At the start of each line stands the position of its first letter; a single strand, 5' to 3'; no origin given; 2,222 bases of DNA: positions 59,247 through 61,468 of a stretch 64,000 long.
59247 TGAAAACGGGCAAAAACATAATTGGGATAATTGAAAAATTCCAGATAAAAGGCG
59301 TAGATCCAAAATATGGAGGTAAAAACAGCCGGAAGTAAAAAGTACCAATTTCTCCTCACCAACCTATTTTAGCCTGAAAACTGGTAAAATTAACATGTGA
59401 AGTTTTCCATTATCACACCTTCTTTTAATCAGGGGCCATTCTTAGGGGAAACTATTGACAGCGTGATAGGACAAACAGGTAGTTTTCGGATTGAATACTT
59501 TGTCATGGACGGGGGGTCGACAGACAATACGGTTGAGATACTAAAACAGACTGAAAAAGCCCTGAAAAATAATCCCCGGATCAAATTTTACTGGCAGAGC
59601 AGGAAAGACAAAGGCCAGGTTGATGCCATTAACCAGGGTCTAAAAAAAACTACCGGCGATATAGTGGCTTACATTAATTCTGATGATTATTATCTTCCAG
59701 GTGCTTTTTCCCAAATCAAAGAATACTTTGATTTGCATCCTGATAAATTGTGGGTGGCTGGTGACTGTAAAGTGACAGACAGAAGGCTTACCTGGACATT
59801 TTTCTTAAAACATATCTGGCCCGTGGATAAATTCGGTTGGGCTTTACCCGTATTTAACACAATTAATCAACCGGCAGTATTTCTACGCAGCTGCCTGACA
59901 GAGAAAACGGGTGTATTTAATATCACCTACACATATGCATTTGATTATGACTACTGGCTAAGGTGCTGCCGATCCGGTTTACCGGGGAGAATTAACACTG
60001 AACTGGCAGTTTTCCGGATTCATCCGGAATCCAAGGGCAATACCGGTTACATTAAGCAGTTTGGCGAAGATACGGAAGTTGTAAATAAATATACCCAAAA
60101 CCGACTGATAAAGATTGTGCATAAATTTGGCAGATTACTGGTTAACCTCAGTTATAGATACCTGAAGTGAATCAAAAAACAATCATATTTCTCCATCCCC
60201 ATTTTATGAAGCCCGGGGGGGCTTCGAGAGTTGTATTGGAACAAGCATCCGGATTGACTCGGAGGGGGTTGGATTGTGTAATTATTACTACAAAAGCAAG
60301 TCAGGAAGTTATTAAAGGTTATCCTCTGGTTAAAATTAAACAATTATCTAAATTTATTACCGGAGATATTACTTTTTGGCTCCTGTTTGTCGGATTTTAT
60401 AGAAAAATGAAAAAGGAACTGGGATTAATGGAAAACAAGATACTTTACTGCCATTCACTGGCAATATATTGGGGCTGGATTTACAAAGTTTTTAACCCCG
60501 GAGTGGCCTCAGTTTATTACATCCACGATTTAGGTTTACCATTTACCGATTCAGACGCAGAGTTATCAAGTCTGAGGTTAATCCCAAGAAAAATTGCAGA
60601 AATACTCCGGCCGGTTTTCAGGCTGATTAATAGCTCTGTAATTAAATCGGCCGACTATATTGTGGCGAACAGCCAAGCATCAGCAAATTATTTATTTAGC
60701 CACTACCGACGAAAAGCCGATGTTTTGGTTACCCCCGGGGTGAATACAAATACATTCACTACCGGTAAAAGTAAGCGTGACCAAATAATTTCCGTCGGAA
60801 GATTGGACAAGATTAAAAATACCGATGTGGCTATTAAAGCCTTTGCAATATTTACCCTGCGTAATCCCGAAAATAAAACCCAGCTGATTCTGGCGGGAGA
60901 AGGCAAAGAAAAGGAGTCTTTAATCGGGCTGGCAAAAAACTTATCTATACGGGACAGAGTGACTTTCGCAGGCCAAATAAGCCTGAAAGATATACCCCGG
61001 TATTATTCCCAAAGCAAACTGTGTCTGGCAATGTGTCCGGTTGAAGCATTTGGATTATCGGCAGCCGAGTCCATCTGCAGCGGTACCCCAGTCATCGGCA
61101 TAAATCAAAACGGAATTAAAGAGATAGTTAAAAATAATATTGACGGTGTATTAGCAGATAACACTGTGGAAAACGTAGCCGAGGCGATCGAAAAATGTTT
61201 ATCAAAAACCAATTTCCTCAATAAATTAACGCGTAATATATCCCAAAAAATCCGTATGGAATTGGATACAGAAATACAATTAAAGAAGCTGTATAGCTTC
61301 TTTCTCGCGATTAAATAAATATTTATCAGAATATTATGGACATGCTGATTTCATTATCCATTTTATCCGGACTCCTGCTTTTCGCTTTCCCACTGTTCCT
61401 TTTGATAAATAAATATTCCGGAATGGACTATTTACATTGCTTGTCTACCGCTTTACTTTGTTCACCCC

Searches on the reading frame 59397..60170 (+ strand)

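Call 108: search_protein_families(library=pfam, proteins=[window:59397-60170:+], max_evalue=0.001)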
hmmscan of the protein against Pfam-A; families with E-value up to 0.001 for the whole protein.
window:59397-60170:+ (257 aa): 3 families
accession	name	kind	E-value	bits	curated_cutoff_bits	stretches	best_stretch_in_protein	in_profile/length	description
PF00535.33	Glycos_transf_2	-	2.7e-26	93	23.3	1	4-117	1-109/168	Glycosyl transferase family 2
PF13641.12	Glyco_tranf_2_3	-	3.9e-11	43.8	27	1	3-221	3-223/230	Glycosyltransferase like family 2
PF10111.15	Glyco_tranf_2_2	-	2e-05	24.7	27.3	1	25-107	20-102/276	Glycosyltransferase like family 2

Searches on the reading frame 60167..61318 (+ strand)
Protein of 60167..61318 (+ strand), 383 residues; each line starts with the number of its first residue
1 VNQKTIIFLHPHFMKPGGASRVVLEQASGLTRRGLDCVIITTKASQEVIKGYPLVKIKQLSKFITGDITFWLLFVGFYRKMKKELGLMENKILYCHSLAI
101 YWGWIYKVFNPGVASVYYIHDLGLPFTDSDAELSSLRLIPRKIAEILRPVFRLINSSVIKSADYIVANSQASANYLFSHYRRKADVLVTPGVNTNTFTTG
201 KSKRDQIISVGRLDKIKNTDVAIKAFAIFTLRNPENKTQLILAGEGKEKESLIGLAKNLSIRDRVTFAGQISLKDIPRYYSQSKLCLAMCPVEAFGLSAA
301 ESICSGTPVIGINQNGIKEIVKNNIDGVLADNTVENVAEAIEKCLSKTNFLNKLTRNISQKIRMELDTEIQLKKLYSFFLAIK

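Call 108: search_protein_families(library=pfam, proteins=[window:60167-61318:+], max_evalue=0.001)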
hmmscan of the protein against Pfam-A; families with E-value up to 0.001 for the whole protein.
window:60167-61318:+ (383 aa): 6 families
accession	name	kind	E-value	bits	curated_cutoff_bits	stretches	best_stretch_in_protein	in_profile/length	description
PF00534.26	Glycos_transf_1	-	3.7e-34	118.2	26.4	1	202-358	13-169/172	Glycosyl transferases group 1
PF13692.12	Glyco_trans_1_4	-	1.7e-24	87.2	27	1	206-346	3-141/142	Glycosyl transferases group 1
PF13439.12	Glyco_transf_4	-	3.6e-13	50.3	28.5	1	16-194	1-168/170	Glycosyltransferase Family 4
PF20706.3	GT4-conflict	-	5.4e-12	45.8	26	1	174-343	162-342/385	Family 4 Glycosyltransferase in conflict systems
PF13579.12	Glyco_trans_4_4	-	2.7e-05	25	29.7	0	144-190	110-156/158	Glycosyl transferase 4-like domain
PF13524.12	Glyco_trans_1_2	-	0.00099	19.5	25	0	258-365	27-132/144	Glycosyl transferase-like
